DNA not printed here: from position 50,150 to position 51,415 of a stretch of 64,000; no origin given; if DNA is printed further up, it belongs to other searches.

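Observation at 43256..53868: Tandem array of five secreted beta-helix polysaccharide lyases built from shuffled modules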

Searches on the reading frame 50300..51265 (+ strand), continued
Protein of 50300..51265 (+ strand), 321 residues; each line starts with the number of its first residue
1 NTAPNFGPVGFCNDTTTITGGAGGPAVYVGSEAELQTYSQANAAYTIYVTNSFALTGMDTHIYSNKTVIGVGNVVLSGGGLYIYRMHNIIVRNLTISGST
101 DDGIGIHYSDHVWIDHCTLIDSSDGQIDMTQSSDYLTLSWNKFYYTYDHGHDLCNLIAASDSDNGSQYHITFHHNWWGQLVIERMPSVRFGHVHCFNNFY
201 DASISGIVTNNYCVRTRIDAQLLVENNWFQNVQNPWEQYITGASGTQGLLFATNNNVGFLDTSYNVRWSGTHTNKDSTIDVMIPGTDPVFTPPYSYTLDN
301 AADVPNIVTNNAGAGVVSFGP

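Call 62: find_homologous_proteins(query=window:50300-51265:+, max_evalue=1e-10)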
Query window:50300-51265:+ (321 aa): 433 proteins with E <= 1e-10 among 2326 candidates; the best 120 are listed.
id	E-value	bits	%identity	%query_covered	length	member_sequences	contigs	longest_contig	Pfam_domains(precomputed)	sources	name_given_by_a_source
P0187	5.2e-138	478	66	97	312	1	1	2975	PF13229.13,PF00544.26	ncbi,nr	ncbi:MAG TPA: hypothetical protein VEC37_15270, partial [Bacillota bacterium]|nr:hypothetical protei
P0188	2.9e-136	472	67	97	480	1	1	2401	PF13385.14,PF00544.26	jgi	jgi:pectate lyase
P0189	5.1e-136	472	66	99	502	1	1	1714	PF00544.26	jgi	jgi:pectate lyase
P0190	3.7e-132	459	63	100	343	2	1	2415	PF13229.13,PF00544.26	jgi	jgi:pectate lyase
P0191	9.2e-131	454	64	96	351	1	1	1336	PF13229.13,PF00544.26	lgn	-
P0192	3.5e-125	436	66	93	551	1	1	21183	PF13229.13,PF03422.22,PF00041.28,PF00544.26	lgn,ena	-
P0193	8.5e-125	435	65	92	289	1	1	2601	PF00544.26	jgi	jgi:pectate lyase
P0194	2.2e-124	433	62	99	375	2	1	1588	PF13229.13,PF05048.20,PF00544.26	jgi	jgi:pectate lyase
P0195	3.2e-124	433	65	93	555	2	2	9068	PF13229.13,PF03422.22,PF00041.28,PF00544.26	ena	-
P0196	2.6e-122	426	64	95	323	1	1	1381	PF13229.13,PF00544.26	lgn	-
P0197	4.4e-120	419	59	97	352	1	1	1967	PF13229.13,PF00544.26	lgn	-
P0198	4.6e-116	406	60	99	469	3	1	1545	PF07679.23,PF13229.13,PF13895.13,PF13927.13,PF00047.32,PF00544.26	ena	-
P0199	1.7e-115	404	67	82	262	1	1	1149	PF13229.13,PF00544.26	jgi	jgi:pectate lyase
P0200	1.7e-112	394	59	95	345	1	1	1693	PF13229.13,PF00544.26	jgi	-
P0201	6.9e-112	392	57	99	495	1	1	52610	PF07679.23,PF13229.13,PF13895.13,PF07686.24,PF13927.13,PF00047.32,PF00544.26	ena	-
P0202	1.9e-102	361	59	95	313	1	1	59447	PF13229.13,PF00544.26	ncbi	-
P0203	2.0e-102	361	58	95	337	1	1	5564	PF13229.13,PF00544.26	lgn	-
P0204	3.9e-99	350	55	99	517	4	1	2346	PF07679.23,PF13229.13,PF13895.13,PF13927.13,PF00544.26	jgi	-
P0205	1.7e-98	348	56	99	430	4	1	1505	PF07679.23,PF13229.13,PF13927.13,PF00047.32,PF00544.26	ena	-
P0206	1.3e-94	335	49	99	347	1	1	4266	PF13229.13,PF00544.26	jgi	jgi:pectate lyase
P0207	6.7e-93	330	50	99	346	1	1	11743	PF13229.13,PF00544.26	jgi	jgi:pectate lyase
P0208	1.5e-91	325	56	91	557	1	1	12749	PF07679.23,PF13229.13,PF13927.13,PF00047.32,PF00544.26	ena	-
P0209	6.4e-91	323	48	97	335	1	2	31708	PF13229.13,PF00544.26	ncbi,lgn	-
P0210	6.7e-91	323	48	99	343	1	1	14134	PF13229.13,PF00544.26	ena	-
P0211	1.4e-89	319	49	99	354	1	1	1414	PF13229.13,PF00544.26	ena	-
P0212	1.9e-89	318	48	99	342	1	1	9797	PF13229.13,PF00544.26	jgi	jgi:pectate lyase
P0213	2.7e-89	318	48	98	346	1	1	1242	PF13229.13,PF00544.26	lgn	-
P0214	1.7e-88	315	49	90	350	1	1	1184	PF13229.13,PF00544.26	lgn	-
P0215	2.0e-88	315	48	97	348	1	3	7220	PF13229.13,PF00544.26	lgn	-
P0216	2.4e-88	315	49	97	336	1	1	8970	PF00544.26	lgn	-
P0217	2.2e-87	312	48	96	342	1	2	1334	PF13229.13,PF00544.26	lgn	-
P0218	2.3e-87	312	47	99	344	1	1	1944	PF13229.13,PF00544.26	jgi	jgi:pectate lyase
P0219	2.6e-87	311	47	97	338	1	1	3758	PF13229.13,PF00544.26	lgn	-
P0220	9.0e-87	310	47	98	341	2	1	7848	PF13229.13,PF00544.26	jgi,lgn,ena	-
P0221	9.9e-87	309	47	95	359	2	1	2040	PF13229.13,PF00544.26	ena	-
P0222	2.0e-85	305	49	96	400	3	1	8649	PF13229.13,PF00544.26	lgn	-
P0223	3.4e-85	304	59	82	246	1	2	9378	PF13229.13,PF05048.20,PF00544.26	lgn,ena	-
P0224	1.1e-84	303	49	92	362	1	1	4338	PF00544.26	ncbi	-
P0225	1.8e-84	302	46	93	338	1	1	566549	PF13229.13,PF00544.26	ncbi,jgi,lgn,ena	jgi:pectate lyase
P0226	7.3e-83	297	55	82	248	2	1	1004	PF13229.13,PF05048.20,PF00544.26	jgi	-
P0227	1.9e-82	295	46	97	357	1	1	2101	PF13229.13,PF00544.26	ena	-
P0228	4.9e-81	291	47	96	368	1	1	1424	PF00544.26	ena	-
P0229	6.4e-79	284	47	96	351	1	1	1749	PF13229.13,PF00544.26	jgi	jgi:pectate lyase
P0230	3.3e-76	275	60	67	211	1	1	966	PF00544.26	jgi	jgi:pectate lyase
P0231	5.6e-76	274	46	92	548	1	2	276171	PF06439.19,PF13385.14,PF21708.5,PF00544.26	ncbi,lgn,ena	-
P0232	1.4e-73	266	42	90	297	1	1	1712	PF13229.13,PF00544.26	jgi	jgi:pectate lyase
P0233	9.8e-73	263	58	65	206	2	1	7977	PF00544.26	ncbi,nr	ncbi:MAG: hypothetical protein N3I86_13535, partial [Verrucomicrobiae bacterium]|nr:hypothetical pro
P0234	9.4e-72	260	45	95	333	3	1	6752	PF13229.13,PF00544.26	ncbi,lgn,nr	ncbi:MAG: right-handed parallel beta-helix repeat-containing protein [Spirochaetes bacterium]|nr:rig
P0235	9.7e-72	260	45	100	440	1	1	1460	PF07679.23,PF13927.13,PF00544.26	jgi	jgi:pectate lyase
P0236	2.0e-70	256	51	80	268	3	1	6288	PF00544.26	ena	-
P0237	3.8e-70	255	44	98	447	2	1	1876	PF07679.23,PF13927.13,PF00544.26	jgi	jgi:pectate lyase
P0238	7.3e-70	254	48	93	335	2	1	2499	PF00544.26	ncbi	-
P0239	1.2e-69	253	44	100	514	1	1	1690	PF07679.23,PF13927.13,PF00047.32,PF00544.26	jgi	jgi:pectate lyase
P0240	2.9e-69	252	45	88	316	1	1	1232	PF00544.26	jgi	jgi:pectate lyase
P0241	2.8e-68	249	56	65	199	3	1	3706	PF00544.26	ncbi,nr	ncbi:MAG TPA: hypothetical protein PKA41_15595, partial [Verrucomicrobiota bacterium]|nr:hypothetica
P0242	8.6e-68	247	46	88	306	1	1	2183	PF13229.13,PF00544.26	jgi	jgi:pectate lyase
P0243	8.9e-67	244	45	87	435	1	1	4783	PF00544.26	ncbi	ncbi:MAG: hypothetical protein ABFD79_07500, partial [Phycisphaerales bacterium]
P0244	1.2e-66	244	42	97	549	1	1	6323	PF00544.26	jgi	jgi:pectate lyase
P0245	6.8e-66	241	43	95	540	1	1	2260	PF13229.13,PF00544.26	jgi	jgi:pectate lyase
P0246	1.0e-65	240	46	90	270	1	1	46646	PF13229.13,PF00544.26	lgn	-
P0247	1.2e-65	240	42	97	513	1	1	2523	PF00544.26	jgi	jgi:pectate lyase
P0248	2.4e-65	239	45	98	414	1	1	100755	PF00041.28,PF00544.26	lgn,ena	-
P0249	5.6e-65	238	44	93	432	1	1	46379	PF18962.8,PF00544.26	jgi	jgi:pectate lyase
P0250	1.4e-64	237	48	78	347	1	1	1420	PF00544.26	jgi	jgi:pectate lyase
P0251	1.6e-64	237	45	89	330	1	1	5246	PF00544.26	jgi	-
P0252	2.1e-64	236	42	93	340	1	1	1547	PF13229.13,PF00544.26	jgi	jgi:pectate lyase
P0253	2.2e-64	236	43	90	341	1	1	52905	PF13229.13,PF00544.26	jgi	jgi:pectate lyase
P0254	3.8e-64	235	45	96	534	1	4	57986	PF18962.8,PF00544.26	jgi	jgi:pectate lyase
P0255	4.5e-63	232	41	91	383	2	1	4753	PF00544.26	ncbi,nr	ncbi:MAG: hypothetical protein MUC91_09355, partial [Verrucomicrobia bacterium]|nr:hypothetical prot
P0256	5.1e-63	232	49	77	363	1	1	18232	PF18962.8,PF00544.26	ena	-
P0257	1.1e-62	230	42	90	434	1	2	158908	PF18962.8,PF00544.26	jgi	jgi:pectate lyase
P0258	1.2e-62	230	44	92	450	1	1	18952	PF18962.8,PF00544.26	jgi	jgi:pectate lyase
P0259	6.0e-62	228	42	86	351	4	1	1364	PF00544.26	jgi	jgi:pectate lyase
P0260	7.3e-62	228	43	88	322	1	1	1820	PF00544.26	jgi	jgi:pectate lyase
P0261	7.7e-62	228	43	92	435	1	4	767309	PF18962.8,PF00544.26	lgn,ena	-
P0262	2.6e-61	226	41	95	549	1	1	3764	PF00801.27,PF18911.7,PF00544.26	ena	-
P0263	3.0e-61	226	42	93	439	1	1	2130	PF07679.23,PF13927.13,PF00544.26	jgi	jgi:pectate lyase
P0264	9.2e-61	224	41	90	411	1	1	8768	PF18962.8,PF00544.26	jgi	jgi:pectate lyase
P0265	1.1e-60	224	43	95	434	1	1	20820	PF18962.8,PF00544.26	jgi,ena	-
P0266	1.5e-59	220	41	86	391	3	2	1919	PF07679.23,PF13927.13,PF00544.26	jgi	jgi:pectate lyase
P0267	2.0e-59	220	40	100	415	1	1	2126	PF00544.26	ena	-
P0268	1.2e-58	217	42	97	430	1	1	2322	PF00544.26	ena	-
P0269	3.7e-58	216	41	90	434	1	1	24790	PF18962.8,PF00544.26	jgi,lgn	-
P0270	5.7e-58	215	42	99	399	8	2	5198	PF00404.25,PF00544.26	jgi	jgi:pectate lyase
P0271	7.1e-58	215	43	79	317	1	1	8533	PF13229.13,PF00544.26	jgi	jgi:pectate lyase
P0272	7.9e-58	214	43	87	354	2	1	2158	PF00544.26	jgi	-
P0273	8.3e-58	214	40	98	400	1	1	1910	PF13229.13,PF00544.26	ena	-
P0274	3.5e-56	209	47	69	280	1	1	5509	PF00544.26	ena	-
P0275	7.7e-56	208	40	95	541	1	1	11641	PF00801.27,PF18911.7,PF00544.26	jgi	-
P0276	1.6e-55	207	40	94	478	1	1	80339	PF00544.26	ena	-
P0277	3.9e-55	206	46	74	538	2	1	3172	PF07679.23,PF13895.13,PF13927.13,PF00047.32,PF00544.26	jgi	jgi:pectate lyase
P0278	4.4e-55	205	41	99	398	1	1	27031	PF00404.25,PF00544.26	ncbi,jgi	jgi:pectate lyase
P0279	5.5e-55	205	42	89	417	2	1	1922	PF18962.8,PF00544.26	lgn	-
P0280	7.3e-55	205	44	80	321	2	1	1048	PF00544.26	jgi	jgi:pectate lyase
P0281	1.2e-54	204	39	98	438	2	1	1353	PF00544.26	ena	-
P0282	2.1e-54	203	40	95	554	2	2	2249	PF07691.18,PF00544.26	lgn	-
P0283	3.0e-54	203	40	95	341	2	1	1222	PF00544.26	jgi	jgi:pectate lyase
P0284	2.1e-53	200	50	66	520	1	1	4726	PF18099.8,PF16990.12,PF03422.22,PF00544.26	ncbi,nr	ncbi:MAG: Pectate trisaccharide-lyase precursor [Planctomycetes bacterium ADurb.Bin401]|nr:MAG: Pect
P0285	2.4e-53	200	42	99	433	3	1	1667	PF07679.23,PF13895.13,PF13927.13,PF00544.26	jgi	jgi:pectate lyase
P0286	5.1e-51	192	42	80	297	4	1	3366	PF00544.26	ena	-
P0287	1.0e-50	191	44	80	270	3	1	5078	PF00544.26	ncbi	ncbi:MAG: hypothetical protein EPO07_00555, partial [Verrucomicrobia bacterium]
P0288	2.2e-50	190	37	90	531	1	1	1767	PF07679.23,PF13927.13,PF00047.32,PF00544.26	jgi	jgi:pectate lyase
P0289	4.1e-50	189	43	80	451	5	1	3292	PF00544.26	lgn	-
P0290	1.5e-49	187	39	95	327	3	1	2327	PF00544.26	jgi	jgi:pectate lyase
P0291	1.7e-49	187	37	93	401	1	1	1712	PF00544.26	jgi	-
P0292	1.8e-49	187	36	87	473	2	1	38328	PF03422.22,PF00544.26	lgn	-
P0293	2.3e-49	187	38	97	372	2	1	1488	PF00544.26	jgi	jgi:pectate lyase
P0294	2.3e-49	187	40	93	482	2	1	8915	PF00544.26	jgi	-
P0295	3.1e-49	186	36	89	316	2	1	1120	PF00544.26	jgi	jgi:pectate lyase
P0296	3.6e-49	186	39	88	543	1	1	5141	PF13229.13,PF07691.18,PF10528.15,PF00544.26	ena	-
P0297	5.9e-49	185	38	84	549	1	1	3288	PF00544.26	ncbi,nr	ncbi:hypothetical protein JW916_12745, partial [Candidatus Sumerlaeota bacterium]|nr:hypothetical pr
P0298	1.6e-48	184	40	87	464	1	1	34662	PF00544.26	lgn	-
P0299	5.8e-48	182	40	79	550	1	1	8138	PF00801.27,PF18911.7,PF00544.26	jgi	jgi:PKD repeat protein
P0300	1.6e-46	177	36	93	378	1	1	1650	PF00544.26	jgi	-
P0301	2.4e-46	177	34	90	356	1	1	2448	PF00544.26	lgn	-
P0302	3.8e-46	176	37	89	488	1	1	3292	PF00544.26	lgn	-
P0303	4.5e-46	176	37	93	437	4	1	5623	PF00544.26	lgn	-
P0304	5.7e-46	176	36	89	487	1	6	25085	PF00544.26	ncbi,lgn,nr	ncbi:MAG TPA: hypothetical protein VER33_25550 [Polyangiaceae bacterium]|nr:hypothetical protein [Po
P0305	8.3e-46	175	35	88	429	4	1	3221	PF13229.13,PF00544.26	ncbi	-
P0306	1.6e-45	174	36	88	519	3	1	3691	PF00544.26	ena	-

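Call 79: list_cluster_members(proteins=[P0270, P0278, P0225, P0202, P0209, P0224, P0238, P0231, P0305])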
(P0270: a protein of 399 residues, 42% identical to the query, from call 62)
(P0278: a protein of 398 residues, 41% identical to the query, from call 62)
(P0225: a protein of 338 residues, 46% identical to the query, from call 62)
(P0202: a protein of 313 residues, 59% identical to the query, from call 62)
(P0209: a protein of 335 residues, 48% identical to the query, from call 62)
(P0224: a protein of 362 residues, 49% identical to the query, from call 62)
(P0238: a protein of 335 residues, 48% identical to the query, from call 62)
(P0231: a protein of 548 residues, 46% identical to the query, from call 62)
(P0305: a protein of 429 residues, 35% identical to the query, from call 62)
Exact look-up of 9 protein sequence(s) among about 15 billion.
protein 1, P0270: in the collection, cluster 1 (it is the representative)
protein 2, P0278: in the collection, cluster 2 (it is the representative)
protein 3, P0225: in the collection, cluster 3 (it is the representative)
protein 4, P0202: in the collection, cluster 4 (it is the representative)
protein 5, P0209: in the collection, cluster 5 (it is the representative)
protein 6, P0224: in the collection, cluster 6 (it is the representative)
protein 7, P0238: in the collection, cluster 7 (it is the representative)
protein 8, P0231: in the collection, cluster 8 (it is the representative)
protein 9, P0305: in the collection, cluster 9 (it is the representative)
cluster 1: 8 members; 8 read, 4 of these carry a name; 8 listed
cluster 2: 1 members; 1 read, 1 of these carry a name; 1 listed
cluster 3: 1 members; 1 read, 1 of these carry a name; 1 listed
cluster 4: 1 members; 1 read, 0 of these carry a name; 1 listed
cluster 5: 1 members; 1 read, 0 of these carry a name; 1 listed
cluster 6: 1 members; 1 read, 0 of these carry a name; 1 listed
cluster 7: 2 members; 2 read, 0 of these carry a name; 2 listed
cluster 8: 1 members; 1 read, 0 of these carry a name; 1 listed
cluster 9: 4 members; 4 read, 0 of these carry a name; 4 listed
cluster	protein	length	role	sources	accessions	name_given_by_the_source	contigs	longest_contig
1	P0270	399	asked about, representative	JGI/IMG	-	pectate lyase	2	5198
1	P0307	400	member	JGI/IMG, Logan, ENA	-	pectate lyase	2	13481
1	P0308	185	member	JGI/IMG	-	hypothetical protein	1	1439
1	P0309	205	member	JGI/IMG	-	hypothetical protein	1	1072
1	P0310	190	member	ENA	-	-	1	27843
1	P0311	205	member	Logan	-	-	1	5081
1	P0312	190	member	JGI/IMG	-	-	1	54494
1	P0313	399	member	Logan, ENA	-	-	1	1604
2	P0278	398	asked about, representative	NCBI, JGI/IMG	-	pectate lyase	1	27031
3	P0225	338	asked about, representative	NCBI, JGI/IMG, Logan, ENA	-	pectate lyase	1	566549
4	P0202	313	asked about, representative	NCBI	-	-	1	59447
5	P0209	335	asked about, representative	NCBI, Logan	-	-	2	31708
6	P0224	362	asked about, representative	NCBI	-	-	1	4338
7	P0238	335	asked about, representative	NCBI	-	-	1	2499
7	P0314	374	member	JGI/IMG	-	-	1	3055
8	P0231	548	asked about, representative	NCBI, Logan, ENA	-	-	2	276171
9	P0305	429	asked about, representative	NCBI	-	-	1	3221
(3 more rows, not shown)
